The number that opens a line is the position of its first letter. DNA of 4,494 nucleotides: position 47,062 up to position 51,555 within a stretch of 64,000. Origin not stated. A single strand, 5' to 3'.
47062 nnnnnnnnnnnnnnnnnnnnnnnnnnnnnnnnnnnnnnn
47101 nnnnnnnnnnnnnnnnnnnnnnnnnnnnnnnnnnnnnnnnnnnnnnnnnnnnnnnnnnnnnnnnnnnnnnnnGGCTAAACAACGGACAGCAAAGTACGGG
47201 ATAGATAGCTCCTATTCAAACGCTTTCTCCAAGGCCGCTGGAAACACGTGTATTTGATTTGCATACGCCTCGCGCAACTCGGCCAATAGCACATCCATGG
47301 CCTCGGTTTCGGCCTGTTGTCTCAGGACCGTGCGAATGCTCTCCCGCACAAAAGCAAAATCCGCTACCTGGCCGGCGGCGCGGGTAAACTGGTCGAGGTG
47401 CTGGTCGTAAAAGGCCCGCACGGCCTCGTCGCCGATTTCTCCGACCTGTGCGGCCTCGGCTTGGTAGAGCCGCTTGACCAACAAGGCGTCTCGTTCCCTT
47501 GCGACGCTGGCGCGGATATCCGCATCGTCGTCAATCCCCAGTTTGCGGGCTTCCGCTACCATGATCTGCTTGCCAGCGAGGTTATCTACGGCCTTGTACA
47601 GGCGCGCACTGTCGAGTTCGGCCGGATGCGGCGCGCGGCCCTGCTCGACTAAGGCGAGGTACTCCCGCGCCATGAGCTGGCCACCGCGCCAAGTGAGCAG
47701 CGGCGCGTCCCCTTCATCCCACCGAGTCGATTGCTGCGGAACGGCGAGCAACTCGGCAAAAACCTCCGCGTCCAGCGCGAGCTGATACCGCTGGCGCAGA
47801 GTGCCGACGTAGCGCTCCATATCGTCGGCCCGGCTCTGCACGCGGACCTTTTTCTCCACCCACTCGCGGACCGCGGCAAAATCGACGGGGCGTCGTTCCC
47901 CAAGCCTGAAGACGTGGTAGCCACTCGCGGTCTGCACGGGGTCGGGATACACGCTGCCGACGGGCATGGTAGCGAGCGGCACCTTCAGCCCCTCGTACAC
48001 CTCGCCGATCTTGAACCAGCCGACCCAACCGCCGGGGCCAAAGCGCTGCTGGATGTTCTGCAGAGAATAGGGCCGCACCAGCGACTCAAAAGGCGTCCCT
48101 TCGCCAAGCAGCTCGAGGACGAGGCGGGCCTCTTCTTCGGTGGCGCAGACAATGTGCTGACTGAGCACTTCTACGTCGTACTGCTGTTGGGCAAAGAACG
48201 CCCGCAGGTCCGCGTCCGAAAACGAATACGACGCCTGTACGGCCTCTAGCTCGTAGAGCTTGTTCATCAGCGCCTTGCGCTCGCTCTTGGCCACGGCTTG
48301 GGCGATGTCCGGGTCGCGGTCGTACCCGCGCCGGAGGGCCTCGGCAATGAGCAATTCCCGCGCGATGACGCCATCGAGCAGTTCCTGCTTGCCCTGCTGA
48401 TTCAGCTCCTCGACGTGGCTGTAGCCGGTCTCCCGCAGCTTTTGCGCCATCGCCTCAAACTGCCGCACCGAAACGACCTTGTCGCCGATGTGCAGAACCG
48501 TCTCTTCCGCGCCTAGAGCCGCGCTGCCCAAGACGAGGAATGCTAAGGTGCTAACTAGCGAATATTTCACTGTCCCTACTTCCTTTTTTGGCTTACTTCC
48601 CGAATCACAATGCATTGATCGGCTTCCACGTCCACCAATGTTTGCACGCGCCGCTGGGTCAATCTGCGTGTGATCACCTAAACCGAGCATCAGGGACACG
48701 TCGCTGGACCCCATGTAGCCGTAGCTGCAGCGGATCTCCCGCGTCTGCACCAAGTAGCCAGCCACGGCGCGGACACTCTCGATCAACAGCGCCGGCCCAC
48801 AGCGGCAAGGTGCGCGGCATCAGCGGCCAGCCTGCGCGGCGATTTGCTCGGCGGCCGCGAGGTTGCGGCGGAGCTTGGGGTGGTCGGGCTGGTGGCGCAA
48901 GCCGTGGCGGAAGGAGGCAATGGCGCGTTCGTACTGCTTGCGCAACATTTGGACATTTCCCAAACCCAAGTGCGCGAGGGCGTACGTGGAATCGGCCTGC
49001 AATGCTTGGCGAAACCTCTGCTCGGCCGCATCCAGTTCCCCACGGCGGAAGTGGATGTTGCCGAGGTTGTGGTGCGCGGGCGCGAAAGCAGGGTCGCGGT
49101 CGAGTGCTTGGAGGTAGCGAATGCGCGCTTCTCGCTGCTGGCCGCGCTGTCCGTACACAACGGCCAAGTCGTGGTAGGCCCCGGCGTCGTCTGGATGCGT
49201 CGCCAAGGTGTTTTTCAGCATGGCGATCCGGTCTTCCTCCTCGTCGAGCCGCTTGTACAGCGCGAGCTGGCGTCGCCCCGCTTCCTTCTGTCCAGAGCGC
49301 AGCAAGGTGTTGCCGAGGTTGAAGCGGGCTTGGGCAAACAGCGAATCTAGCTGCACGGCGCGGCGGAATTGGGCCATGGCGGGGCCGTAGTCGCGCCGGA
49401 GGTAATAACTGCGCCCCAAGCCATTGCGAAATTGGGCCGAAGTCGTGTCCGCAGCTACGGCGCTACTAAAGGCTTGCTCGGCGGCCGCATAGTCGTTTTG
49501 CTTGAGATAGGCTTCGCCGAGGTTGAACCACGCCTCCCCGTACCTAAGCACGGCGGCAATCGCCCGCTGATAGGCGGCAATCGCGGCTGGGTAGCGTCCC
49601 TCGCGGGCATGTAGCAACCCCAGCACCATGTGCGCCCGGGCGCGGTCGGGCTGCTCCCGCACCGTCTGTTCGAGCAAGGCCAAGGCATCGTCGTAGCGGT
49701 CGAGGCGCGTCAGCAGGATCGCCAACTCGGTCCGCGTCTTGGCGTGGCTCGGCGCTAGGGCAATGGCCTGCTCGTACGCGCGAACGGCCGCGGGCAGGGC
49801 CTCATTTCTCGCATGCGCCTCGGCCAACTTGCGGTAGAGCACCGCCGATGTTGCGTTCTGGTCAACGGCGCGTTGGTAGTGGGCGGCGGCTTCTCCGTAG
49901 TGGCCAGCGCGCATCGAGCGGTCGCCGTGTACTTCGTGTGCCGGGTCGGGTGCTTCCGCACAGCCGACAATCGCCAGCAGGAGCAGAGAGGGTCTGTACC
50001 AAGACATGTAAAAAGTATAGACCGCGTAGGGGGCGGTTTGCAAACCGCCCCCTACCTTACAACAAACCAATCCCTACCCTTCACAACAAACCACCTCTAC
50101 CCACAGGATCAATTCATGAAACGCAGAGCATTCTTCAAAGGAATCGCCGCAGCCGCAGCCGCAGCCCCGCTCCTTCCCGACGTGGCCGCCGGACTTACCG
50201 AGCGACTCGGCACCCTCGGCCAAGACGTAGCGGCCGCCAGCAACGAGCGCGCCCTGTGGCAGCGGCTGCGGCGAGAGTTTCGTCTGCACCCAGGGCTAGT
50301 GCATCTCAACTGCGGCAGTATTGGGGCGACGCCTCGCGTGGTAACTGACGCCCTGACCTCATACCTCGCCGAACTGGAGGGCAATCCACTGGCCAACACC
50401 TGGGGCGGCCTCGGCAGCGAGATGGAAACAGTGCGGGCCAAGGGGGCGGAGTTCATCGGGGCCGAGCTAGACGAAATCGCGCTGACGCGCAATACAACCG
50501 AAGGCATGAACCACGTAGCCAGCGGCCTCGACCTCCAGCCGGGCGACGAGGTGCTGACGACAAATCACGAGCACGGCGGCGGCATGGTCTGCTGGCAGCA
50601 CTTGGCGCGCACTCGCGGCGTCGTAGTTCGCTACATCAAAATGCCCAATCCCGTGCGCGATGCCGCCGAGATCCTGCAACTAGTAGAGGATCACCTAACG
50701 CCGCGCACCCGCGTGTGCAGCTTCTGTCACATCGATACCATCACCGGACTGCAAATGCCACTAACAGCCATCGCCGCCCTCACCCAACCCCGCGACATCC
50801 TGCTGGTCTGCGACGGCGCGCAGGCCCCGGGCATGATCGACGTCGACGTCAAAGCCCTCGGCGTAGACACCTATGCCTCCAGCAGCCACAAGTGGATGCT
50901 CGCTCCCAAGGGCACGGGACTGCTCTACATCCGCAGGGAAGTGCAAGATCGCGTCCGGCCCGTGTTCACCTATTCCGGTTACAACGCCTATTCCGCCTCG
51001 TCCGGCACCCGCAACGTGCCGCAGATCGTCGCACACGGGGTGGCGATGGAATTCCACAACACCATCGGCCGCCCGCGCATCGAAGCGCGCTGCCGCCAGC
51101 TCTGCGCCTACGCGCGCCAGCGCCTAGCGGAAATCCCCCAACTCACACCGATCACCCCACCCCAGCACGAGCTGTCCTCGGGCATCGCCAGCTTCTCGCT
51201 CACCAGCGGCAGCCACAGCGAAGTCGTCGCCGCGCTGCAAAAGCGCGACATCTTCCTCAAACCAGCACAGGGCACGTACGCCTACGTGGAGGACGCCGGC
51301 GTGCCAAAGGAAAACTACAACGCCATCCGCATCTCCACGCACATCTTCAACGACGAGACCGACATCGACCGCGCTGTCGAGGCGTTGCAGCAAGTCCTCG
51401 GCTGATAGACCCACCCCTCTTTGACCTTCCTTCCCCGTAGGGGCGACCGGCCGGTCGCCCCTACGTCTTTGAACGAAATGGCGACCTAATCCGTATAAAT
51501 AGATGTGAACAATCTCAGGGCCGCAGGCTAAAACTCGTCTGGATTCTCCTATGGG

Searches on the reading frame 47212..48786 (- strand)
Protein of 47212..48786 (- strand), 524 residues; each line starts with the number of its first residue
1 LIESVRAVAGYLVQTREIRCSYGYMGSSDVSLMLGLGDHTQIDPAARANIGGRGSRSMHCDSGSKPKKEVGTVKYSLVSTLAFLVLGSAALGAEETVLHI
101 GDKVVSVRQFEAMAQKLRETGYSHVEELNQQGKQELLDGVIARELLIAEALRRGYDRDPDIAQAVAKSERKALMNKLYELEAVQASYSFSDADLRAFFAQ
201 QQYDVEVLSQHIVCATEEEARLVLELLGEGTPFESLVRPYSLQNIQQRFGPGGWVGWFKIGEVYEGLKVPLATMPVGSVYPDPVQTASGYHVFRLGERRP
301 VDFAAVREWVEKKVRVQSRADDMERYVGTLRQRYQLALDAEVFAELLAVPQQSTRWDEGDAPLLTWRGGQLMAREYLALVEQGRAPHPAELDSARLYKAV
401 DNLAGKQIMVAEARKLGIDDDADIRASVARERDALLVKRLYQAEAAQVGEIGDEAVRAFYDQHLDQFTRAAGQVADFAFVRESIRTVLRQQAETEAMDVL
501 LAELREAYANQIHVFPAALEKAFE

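Call 12: search_protein_families(library=pfam, proteins=[window:47212-48786:-], max_evalue=0.01)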
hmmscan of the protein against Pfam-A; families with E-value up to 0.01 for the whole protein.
window:47212-48786:- (524 aa): 6 families
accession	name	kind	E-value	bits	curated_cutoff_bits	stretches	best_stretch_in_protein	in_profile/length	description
PF13145.12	Rotamase_2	-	1.3e-12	49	27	2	190-308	2-121/121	PPIC-type PPIASE domain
PF00639.27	Rotamase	-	2.4e-05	25.6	21.7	1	216-295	18-95/97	PPIC-type PPIASE domain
PF07593.17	UnbV_ASPIC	-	5.7e-05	23.4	23.4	1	11-43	13-44/68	ASPIC and UnbV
PF13623.11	SurA_N_2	-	0.00025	21.4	28.5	1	78-168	18-121/145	SurA-like N-terminal domain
PF13616.12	Rotamase_3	-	0.0027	18.7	22.5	0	218-296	38-113/116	PPIC-type PPIASE domain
PF13624.11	SurA_N_3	-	0.0064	16.8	27.2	1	80-169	22-121/162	SurA-like N-terminal domain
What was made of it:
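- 47212..48786 (-): PrsA/SurA-like peptidyl-prolyl isomerase, a probable accessory. The first ~45 codons of the ORF are a remnant of an ASPIC/UnbV gene. Pfam Rotamase_2 and SurA_N hits (call 12).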

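Call 84: search_protein_families(library=ncbifam, proteins=[window:47212-48786:-], max_evalue=0.01)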
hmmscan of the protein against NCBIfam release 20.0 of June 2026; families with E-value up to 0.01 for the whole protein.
window:47212-48786:- (524 aa): 7 families
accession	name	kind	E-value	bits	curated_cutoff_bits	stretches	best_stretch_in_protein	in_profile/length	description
NF008054.0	PRK10788.1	equivalog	3.5e-09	35.9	493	1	182-318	242-381/626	peptidylprolyl isomerase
TIGR02925.1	cis_trans_EpsD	equivalog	5.6e-09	35.9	108.9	1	103-199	35-127/232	EpsD family peptidyl-prolyl cis-trans isomerase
NF002827.0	PRK03002.1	equivalog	2.4e-08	33.4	343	1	200-321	130-249/285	peptidylprolyl isomerase PrsA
NF002846.0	PRK03095.1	equivalog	3.1e-07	30.2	361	1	200-323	126-247/287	peptidylprolyl isomerase PrsA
NF003356.0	PRK04405.1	subfamily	1.6e-06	27.4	339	1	166-294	106-232/299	peptidylprolyl isomerase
NF000809.0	PRK00059.1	equivalog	1.5e-05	24.6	303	0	202-324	192-316/336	peptidylprolyl isomerase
NF002824.0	PRK02998.1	subfamily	1.6e-05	24.4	360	1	200-325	128-251/283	peptidylprolyl isomerase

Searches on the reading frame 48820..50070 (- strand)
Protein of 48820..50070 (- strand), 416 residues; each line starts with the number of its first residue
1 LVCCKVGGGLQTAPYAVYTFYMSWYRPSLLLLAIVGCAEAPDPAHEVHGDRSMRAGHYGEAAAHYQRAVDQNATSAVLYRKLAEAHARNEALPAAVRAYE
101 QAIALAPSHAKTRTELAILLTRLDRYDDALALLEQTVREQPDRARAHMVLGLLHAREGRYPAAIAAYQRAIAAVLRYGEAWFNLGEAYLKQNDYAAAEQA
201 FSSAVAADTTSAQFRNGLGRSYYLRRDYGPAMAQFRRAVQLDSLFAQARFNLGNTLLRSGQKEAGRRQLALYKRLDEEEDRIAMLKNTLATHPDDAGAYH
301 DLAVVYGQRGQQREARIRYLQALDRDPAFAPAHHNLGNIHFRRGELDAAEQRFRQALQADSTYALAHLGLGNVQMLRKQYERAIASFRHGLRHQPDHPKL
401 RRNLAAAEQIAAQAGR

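Call 12: search_protein_families(library=pfam, proteins=[window:48820-50070:-], max_evalue=0.01)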
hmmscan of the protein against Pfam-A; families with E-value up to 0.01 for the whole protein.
window:48820-50070:- (416 aa): 28 families (the best 25 are shown)
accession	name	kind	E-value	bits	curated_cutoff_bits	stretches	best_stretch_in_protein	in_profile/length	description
PF07719.23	TPR_2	-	2.2e-43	143.2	27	5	179-208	2-31/34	Tetratricopeptide repeat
PF13414.12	TPR_11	-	8.1e-43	144.3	26.8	5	337-374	1-38/42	TPR repeat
PF00515.34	TPR_1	-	1.6e-40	135.8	27.8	4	179-205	2-28/34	Tetratricopeptide repeat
PF13432.12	TPR_16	-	4.1e-40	136.2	32.7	6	115-173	2-60/65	Tetratricopeptide repeat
PF13431.12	TPR_17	-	5.4e-38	126.5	24.4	4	319-351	2-34/34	Tetratricopeptide repeat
PF14559.12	TPR_19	-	3.1e-36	124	25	6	92-151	7-66/68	Tetratricopeptide repeat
PF13181.12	TPR_8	-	8.1e-29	97.7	25.7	1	179-208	2-31/34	Tetratricopeptide repeat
PF13428.12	TPR_14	-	8.1e-28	94.5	23.5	6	179-220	2-43/44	Tetratricopeptide repeat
PF13424.12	TPR_12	-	1.3e-27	96.2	30.1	5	143-208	2-75/77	Tetratricopeptide repeat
PF13176.12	TPR_7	-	1.5e-19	68.8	27.9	0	180-203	1-24/36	Tetratricopeptide repeat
PF23914.1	TPR_CcmH_CycH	-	4.9e-18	65.9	42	1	84-170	58-147/158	Cytochrome c-type biogenesis protein H TPR domain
PF13374.12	TPR_10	-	9.7e-16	57.7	27.5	2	334-358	6-30/42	Tetratricopeptide repeat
PF13371.12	TPR_9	-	9.8e-14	51.6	35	1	84-153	3-72/73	Tetratricopeptide repeat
PF24575.1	TPR_Slam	-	1.1e-13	51.9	35.2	0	361-407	44-90/104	Surface lipoprotein assembly modifier, N-terminal TPR repeats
PF13174.12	TPR_6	-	1.4e-11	44.7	26.3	0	179-205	1-27/33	Tetratricopeptide repeat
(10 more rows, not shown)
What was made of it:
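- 48820..50070 (-): TPR protein, a probable accessory. TPR hits in call 12.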

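Call 84: search_protein_families(library=ncbifam, proteins=[window:48820-50070:-], max_evalue=0.01)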
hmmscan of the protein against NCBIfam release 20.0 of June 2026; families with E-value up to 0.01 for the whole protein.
window:48820-50070:- (416 aa): 31 families (the best 25 are shown)
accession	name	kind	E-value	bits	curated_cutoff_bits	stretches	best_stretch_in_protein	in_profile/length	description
TIGR02917.1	PEP_TPR_lipo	equivalog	2.2e-35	121.8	312.2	3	281-406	450-575/899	XrtA/PEP-CTERM system TPR-repeat protein PrsT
NF040959.1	MamA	equivalog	1.6e-33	115.8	200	3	49-172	44-167/204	magnetosome protein MamA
TIGR02521.1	type_IV_pilW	equivalog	2.1e-26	92.9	154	3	283-407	52-178/234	type IV pilus biogenesis/stability protein PilW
NF033920.0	C39_PA2778_fam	equivalog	3.2e-26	92.3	150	5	120-207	166-253/255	PA2778 family cysteine peptidase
NF033762.1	social_mot_Tgl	equivalog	7.9e-24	84.4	225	3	128-273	49-197/252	social motility TPR repeat lipoprotein Tgl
NF033758.1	gliding_GltE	equivalog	2.6e-22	79.4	225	2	295-401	221-327/411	adventurous gliding motility TPR repeat lipoprotein GltE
TIGR02552.1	LcrH_SycD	equivalog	7.8e-22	77.5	104.8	3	191-287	31-127/136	SycD/LcrH family type III secretion system chaperone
NF047371.1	FlcA_CTERM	equivalog_domain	5.3e-19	68.1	300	3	177-287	437-549/646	periplasmic flagellar collar protein FlcA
NF047507.1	TPR_BatC_Lepto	exception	7.1e-15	55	175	1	334-404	62-136/214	TPR repeat-containing protein BatC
TIGR02795.1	tol_pal_ybgF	equivalog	2.8e-14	53.7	90.1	1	338-404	10-79/119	tol-pal system protein YbgF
TIGR00990.1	3a0801s09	subfamily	1.3e-13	50.4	757.25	2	279-400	348-469/615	mitochondrial import receptor subunit TOM70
NF008757.0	PRK11788.1-5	equivalog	2.4e-13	50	363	2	328-397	178-247/388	lipopolysaccharide assembly protein LapB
NF008520.0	PRK11447.1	equivalog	2.7e-13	48.7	858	2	266-406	274-427/1157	cellulose synthase complex outer membrane protein BcsC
NF002725.1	PRK02603.1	equivalog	1e-12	48.4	143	2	123-200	55-128/173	photosystem I assembly protein Ycf3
TIGR04510.1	mod_pep_cyc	subfamily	5.5e-11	41.7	400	2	49-213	405-571/814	putative peptide modification system cyclase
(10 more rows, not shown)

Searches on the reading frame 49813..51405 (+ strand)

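Call 12: search_protein_families(library=pfam, proteins=[window:49813-51405:+], max_evalue=0.01)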
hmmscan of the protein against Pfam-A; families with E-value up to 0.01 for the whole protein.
window:49813-51405:+ (530 aa): 2 families
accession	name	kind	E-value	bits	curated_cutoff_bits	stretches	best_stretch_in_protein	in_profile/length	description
PF00266.25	Aminotran_5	-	1.3e-64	219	21.5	1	173-520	11-370/371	Aminotransferase class-V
PF01041.23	DegT_DnrJ_EryC1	-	0.00031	20.5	19.8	1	194-348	16-159/360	DegT/DnrJ/EryC1/StrS aminotransferase family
